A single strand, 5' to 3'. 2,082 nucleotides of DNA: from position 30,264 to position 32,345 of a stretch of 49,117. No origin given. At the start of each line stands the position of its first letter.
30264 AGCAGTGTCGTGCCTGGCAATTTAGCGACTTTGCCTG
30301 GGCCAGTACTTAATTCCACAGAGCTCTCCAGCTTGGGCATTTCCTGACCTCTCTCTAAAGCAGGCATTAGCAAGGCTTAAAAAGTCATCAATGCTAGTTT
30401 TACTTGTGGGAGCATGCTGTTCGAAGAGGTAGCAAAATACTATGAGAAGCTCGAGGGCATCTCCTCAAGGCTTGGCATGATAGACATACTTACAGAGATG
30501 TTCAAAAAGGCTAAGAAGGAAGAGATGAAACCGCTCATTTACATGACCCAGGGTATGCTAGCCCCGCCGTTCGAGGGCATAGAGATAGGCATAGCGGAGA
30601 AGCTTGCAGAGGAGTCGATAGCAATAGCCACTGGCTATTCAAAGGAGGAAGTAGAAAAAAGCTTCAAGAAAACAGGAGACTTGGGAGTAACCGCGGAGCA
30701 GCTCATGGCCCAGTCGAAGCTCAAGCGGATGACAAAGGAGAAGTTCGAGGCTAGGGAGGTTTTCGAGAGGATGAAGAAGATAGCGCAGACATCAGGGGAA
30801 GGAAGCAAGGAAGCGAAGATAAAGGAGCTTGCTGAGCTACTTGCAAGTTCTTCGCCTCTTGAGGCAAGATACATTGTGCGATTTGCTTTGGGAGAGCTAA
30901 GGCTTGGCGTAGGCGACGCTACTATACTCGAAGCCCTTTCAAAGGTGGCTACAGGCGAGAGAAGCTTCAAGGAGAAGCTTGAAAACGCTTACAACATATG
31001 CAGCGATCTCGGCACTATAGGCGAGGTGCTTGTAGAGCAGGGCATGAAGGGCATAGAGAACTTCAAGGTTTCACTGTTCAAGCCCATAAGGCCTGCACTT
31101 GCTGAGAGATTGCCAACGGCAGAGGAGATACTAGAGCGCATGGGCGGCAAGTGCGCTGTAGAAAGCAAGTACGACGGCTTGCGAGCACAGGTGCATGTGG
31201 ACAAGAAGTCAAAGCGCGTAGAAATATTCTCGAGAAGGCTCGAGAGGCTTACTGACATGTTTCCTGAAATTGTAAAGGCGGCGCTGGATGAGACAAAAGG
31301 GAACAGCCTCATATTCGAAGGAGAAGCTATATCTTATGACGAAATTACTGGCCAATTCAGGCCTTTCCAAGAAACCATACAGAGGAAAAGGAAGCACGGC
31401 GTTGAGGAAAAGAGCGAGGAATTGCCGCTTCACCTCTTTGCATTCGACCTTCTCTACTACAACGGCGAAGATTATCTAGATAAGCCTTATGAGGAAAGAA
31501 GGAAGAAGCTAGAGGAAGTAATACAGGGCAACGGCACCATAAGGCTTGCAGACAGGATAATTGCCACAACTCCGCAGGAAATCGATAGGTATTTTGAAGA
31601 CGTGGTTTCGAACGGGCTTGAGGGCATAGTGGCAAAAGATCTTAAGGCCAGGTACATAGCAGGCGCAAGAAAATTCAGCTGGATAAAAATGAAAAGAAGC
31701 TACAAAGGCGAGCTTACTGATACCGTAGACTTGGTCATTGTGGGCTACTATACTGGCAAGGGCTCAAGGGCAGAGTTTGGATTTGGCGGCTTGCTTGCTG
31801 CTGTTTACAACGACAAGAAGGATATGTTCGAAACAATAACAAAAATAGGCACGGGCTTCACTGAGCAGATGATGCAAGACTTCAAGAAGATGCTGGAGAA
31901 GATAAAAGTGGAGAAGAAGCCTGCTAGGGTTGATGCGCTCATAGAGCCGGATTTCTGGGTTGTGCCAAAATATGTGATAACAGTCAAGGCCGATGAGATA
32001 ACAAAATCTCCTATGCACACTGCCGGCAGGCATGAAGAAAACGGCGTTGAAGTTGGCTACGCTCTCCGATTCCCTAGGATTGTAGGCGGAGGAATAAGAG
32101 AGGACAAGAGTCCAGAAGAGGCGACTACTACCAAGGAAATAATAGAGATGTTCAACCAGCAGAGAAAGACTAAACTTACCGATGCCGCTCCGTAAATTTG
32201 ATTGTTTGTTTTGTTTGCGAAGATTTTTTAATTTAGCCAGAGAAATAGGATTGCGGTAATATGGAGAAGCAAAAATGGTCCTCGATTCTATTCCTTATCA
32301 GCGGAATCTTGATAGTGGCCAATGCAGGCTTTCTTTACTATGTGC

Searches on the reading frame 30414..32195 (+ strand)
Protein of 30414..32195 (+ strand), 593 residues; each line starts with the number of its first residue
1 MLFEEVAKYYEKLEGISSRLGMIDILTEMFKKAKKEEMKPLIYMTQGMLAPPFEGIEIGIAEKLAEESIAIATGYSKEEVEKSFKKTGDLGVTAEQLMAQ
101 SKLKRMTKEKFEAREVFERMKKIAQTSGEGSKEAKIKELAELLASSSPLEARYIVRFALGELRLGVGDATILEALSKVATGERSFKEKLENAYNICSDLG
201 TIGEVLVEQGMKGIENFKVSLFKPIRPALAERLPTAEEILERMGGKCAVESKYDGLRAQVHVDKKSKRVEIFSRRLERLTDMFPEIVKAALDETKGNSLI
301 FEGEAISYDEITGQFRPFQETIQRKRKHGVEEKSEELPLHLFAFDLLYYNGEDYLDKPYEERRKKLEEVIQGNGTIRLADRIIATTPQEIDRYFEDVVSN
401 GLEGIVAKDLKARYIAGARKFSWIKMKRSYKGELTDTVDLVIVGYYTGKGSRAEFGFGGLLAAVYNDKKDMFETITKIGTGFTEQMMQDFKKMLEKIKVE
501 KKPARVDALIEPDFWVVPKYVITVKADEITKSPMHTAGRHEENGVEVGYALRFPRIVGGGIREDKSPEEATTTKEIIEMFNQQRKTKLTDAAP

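Call 71: search_protein_families(library=pfam, proteins=[window:30414-32195:+], max_evalue=0.00001)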
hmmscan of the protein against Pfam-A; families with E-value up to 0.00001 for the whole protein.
window:30414-32195:+ (593 aa): 3 families
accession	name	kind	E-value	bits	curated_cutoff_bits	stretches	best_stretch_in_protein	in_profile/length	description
PF01068.26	DNA_ligase_A_M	-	4.3e-55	187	26.2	1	227-427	1-204/204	ATP dependent DNA ligase domain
PF04675.19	DNA_ligase_A_N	-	2.9e-41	142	24.6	1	3-176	2-174/174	DNA ligase N terminus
PF04679.21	DNA_ligase_A_C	-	1.1e-19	71.1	27.5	1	456-565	4-94/94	ATP dependent DNA ligase C terminal region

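Call 72: find_homologous_proteins(query=window:30414-32195:+, max_evalue=1e-50)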
Query window:30414-32195:+ (593 aa): 4749 proteins with E <= 1e-50 among 8000 candidates; the best 120 are listed.
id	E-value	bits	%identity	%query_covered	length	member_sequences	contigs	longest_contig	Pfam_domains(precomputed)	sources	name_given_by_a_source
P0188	0.0e+0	1287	100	100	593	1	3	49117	PF04675.20,PF01068.27,PF04679.22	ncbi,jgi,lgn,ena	-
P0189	0.0e+0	1261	97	100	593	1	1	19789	PF04675.20,PF01068.27,PF04679.22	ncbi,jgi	ncbi:MAG: ATP-dependent DNA ligase [Candidatus Micrarchaeia archaeon]|jgi:DNA ligase-1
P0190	0.0e+0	1118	87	99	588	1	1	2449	PF04675.20,PF01068.27,PF04679.22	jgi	-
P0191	0.0e+0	1085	83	100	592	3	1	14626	PF04675.20,PF01068.27,PF04679.22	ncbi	ncbi:MAG: ATP-dependent DNA ligase [Candidatus Micrarchaeia archaeon]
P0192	0.0e+0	1082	84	100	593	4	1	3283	PF04675.20,PF01068.27,PF04679.22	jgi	-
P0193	0.0e+0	1076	82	100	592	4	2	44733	PF04675.20,PF01068.27,PF04679.22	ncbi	ncbi:MAG: ATP-dependent DNA ligase [Candidatus Micrarchaeaceae archaeon]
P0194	0.0e+0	1070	82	100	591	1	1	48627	PF04675.20,PF01068.27,PF04679.22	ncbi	ncbi:MAG: ATP-dependent DNA ligase [Candidatus Micrarchaeia archaeon]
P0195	0.0e+0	1064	86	94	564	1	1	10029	PF04675.20,PF01068.27,PF04679.22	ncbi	-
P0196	0.0e+0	1040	80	100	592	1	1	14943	PF04675.20,PF01068.27,PF04679.22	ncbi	ncbi:MAG: ATP-dependent DNA ligase [Candidatus Micrarchaeaceae archaeon]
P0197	9.9e-292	987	76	100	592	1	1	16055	PF04675.20,PF01068.27,PF04679.22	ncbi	-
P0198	1.7e-291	986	74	100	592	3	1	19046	PF04675.20,PF09414.16,PF01068.27,PF04679.22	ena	-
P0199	1.1e-289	980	74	100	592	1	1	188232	PF04675.20,PF01068.27,PF04679.22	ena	-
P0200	4.7e-289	978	74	100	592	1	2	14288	PF04675.20,PF01068.27,PF04679.22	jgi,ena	-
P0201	6.5e-289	978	74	100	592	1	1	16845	PF04675.20,PF01068.27,PF04679.22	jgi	jgi:DNA ligase-1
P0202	4.0e-288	975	74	100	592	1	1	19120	PF04675.20,PF01068.27,PF04679.22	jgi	jgi:DNA ligase-1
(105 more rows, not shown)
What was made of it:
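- On Intimin/invasin adhesins: The organism is an archaeon (call 72).
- The window's DNA ligase is 97% identical to one from 'Candidatus Micrarchaeia archaeon', and more than 100 Micrarchaeia hits follow (call 72).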
